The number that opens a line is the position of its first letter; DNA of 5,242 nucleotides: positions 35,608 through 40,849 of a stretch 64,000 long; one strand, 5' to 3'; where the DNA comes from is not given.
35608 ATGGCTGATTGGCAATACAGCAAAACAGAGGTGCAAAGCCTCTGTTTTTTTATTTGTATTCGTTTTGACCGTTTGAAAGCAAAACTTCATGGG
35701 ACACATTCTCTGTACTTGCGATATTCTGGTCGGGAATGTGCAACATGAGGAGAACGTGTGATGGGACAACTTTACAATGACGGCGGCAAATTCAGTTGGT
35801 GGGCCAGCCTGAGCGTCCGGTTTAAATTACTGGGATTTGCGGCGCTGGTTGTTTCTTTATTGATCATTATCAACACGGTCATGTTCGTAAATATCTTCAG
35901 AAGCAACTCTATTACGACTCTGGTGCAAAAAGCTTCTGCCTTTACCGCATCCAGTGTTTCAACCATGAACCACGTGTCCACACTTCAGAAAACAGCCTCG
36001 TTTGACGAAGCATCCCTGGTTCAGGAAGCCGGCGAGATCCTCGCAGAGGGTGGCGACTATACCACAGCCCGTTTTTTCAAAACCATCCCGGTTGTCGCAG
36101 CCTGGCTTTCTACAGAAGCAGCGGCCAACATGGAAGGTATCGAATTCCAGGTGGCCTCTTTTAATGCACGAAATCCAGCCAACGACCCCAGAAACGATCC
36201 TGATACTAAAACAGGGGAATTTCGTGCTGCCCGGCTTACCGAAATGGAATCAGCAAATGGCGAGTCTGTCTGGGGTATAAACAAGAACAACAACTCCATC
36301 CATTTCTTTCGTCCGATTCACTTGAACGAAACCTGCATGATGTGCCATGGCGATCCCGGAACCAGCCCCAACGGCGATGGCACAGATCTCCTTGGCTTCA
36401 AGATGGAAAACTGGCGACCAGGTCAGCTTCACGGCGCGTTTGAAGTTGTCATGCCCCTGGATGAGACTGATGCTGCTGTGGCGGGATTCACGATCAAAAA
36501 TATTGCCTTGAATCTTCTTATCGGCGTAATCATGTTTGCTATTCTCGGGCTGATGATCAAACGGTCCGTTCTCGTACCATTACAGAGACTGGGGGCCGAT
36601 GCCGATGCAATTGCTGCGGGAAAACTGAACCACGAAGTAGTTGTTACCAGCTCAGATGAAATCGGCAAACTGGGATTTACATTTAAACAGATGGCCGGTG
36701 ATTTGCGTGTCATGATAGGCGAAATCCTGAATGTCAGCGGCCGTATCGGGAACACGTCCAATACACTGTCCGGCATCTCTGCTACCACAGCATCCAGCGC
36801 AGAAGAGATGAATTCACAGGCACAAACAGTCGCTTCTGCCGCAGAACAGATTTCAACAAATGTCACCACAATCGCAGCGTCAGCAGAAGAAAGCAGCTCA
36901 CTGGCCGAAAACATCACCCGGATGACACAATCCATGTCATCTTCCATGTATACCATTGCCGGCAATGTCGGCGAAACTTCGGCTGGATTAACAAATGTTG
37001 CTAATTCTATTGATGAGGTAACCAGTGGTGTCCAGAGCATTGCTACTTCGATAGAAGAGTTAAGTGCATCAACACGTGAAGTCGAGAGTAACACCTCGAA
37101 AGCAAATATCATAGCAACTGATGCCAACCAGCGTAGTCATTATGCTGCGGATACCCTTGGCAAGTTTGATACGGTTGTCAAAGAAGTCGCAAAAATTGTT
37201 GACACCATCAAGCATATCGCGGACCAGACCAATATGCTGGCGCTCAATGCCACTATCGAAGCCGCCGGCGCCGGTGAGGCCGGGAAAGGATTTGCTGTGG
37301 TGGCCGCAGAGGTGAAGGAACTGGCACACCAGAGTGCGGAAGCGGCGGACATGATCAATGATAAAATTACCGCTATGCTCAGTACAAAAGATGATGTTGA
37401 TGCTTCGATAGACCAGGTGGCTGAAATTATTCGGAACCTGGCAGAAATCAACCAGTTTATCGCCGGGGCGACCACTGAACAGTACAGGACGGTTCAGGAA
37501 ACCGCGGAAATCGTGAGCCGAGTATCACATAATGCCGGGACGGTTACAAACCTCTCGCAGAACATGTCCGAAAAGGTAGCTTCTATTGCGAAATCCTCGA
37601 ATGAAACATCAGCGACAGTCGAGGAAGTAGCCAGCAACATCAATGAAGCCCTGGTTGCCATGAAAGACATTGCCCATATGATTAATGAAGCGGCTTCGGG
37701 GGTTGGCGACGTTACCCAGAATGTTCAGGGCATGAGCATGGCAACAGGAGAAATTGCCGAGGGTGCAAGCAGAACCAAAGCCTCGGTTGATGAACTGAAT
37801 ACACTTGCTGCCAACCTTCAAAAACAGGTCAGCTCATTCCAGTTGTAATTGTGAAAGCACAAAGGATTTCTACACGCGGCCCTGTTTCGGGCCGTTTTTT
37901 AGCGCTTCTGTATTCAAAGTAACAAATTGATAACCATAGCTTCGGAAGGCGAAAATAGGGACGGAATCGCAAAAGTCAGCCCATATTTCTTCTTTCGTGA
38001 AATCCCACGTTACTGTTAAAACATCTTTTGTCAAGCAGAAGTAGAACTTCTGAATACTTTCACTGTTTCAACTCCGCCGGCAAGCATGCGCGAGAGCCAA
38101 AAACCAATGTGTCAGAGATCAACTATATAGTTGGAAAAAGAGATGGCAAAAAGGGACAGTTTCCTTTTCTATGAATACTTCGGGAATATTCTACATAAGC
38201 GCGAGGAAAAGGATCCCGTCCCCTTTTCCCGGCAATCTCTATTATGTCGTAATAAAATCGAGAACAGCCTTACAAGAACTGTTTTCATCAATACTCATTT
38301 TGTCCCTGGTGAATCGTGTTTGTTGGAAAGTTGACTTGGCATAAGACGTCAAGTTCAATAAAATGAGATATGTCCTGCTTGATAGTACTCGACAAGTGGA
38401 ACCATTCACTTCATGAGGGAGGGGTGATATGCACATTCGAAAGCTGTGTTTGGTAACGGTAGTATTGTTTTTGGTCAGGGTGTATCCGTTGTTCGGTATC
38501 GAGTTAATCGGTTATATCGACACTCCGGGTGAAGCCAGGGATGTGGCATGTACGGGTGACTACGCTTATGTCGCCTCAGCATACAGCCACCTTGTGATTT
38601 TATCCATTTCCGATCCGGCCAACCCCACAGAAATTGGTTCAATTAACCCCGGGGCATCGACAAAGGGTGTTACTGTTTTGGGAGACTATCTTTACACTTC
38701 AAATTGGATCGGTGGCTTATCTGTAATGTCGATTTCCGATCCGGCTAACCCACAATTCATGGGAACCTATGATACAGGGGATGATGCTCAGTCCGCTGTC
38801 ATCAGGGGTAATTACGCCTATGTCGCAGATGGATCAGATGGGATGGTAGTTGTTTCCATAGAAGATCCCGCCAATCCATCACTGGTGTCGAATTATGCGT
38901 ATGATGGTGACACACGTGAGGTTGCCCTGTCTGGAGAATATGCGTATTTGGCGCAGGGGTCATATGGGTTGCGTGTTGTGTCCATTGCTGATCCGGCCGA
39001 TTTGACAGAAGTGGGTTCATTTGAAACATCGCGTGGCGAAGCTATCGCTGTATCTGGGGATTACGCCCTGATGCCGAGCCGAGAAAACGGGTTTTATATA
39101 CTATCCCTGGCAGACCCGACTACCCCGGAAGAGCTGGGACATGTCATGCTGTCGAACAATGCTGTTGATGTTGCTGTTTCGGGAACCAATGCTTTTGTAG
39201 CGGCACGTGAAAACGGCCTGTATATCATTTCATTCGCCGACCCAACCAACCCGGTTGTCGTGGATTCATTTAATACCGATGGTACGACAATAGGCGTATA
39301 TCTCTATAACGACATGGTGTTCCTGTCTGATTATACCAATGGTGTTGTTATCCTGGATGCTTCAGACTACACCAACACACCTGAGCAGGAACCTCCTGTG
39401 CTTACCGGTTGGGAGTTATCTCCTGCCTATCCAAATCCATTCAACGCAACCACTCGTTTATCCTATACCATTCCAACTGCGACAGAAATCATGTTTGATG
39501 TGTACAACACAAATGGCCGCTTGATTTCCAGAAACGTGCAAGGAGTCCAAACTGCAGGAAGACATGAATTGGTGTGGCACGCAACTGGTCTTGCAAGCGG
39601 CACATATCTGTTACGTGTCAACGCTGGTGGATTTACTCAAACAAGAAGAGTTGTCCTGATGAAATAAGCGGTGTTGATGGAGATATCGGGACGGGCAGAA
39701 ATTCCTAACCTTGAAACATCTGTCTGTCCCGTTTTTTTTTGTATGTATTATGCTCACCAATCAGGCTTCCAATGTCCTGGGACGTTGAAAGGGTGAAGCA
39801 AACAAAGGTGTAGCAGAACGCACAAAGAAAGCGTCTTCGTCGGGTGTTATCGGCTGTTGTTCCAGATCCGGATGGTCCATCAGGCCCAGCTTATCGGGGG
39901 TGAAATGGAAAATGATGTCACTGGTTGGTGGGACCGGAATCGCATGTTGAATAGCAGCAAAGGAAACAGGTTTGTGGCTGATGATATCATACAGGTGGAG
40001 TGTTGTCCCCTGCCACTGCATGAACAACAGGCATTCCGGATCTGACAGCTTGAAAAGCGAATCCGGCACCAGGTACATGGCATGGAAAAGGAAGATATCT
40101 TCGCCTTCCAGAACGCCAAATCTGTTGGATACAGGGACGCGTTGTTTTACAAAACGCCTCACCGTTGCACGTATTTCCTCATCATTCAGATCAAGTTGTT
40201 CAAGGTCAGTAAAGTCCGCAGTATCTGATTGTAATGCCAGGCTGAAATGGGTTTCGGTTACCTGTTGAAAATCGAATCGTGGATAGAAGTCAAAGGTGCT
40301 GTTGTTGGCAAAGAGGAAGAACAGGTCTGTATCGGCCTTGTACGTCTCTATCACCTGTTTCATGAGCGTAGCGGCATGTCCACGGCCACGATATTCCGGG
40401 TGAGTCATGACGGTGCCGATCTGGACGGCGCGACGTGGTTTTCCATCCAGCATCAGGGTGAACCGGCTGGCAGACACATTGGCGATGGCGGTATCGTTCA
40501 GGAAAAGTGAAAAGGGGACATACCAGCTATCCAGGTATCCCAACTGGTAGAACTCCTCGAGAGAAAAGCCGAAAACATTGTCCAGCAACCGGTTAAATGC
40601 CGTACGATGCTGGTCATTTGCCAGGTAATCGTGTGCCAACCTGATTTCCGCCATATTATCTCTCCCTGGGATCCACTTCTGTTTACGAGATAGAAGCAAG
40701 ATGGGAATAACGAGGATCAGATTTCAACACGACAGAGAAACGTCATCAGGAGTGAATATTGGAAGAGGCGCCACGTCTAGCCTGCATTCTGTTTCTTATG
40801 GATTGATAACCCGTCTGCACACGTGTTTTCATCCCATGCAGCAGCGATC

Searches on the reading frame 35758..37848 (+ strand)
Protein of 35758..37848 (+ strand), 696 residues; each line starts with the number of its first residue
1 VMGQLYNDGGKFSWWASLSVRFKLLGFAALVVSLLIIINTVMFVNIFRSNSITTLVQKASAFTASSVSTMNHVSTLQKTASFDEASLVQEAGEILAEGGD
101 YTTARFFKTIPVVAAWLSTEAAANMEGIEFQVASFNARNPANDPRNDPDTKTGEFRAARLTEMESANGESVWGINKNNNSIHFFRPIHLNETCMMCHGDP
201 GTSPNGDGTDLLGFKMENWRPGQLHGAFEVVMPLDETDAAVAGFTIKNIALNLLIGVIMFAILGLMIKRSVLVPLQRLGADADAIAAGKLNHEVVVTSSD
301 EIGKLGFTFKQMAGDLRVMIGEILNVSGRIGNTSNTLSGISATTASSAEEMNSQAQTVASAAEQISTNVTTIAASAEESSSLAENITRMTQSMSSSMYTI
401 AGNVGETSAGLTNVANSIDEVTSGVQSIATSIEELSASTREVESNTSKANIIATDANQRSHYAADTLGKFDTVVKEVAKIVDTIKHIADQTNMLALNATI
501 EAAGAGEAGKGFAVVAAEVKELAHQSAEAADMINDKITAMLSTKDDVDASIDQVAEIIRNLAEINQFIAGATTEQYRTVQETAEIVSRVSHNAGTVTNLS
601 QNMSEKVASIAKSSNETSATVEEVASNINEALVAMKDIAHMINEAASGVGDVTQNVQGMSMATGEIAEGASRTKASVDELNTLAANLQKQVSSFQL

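Call 21: search_protein_families(library=pfam, proteins=[window:35758-37848:+])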
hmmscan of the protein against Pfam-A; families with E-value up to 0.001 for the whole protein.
window:35758-37848:+ (696 aa): 6 families
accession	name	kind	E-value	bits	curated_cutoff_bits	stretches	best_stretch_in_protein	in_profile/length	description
PF00015.26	MCPsignal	-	8.3e-34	117.3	34.6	1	446-626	4-170/172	Methyl-accepting chemotaxis protein (MCP) signalling domain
PF11845.13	Tll0287-like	-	3.1e-18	67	24.1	1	52-233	5-144/144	Tll0287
PF00672.30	HAMP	-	1.9e-11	44.5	25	1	267-317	2-52/53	HAMP domain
PF04108.17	ATG17_like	-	4.4e-05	23.6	43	1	334-491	125-277/355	Autophagy protein ATG17-like domain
PF06160.17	EzrA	-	0.00015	20.6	39.6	0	511-659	345-491/557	Septation ring formation regulator, EzrA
PF06103.16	DUF948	-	0.00093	19.8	37.2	0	576-637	25-86/89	Bacterial protein of unknown function (DUF948)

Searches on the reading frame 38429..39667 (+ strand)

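Call 21: search_protein_families(library=pfam, proteins=[window:38429-39667:+])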
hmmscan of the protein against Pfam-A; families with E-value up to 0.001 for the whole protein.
window:38429-39667:+ (412 aa): 4 families
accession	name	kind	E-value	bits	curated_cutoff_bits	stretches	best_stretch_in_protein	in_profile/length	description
PF08309.17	LVIVD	-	5.2e-54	179.8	20.2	5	33-73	1-41/42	LVIVD repeat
PF18962.6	Por_Secre_tail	-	7.8e-08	32.9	27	1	334-409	2-74/75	Secretion system C-terminal sorting domain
PF13860.13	FlgD_ig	-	9.8e-06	25.9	27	1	350-399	21-75/79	FlgD Ig-like domain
PF09826.15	Beta_propel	-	5e-05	22.8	22.4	0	139-177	92-130/495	Beta propeller domain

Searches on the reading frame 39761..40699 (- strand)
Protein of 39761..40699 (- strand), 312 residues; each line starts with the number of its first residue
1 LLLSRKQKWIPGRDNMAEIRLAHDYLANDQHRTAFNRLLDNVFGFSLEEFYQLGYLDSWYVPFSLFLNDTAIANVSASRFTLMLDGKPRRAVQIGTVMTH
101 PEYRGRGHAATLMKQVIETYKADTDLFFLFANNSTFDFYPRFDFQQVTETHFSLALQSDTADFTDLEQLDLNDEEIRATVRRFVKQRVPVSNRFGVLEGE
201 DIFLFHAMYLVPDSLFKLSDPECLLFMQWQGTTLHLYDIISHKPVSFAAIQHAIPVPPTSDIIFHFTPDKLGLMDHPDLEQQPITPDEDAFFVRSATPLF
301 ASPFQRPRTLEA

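Call 21: search_protein_families(library=pfam, proteins=[window:39761-40699:-])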
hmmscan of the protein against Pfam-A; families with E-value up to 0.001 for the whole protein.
window:39761-40699:- (312 aa): 4 families
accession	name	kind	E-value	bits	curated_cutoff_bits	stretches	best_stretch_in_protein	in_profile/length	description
PF13527.13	Acetyltransf_9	-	9.5e-14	51.9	25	1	29-146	7-126/127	Acetyltransferase (GNAT) domain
PF00583.31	Acetyltransf_1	-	1.2e-06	29.2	20.7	1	62-144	35-116/116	Acetyltransferase (GNAT) family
PF13508.13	Acetyltransf_7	-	2.9e-06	28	27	1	94-145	29-83/84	Acetyltransferase (GNAT) domain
PF13673.13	Acetyltransf_10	-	0.0001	22.7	23.6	1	91-149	51-112/128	Acetyltransferase (GNAT) domain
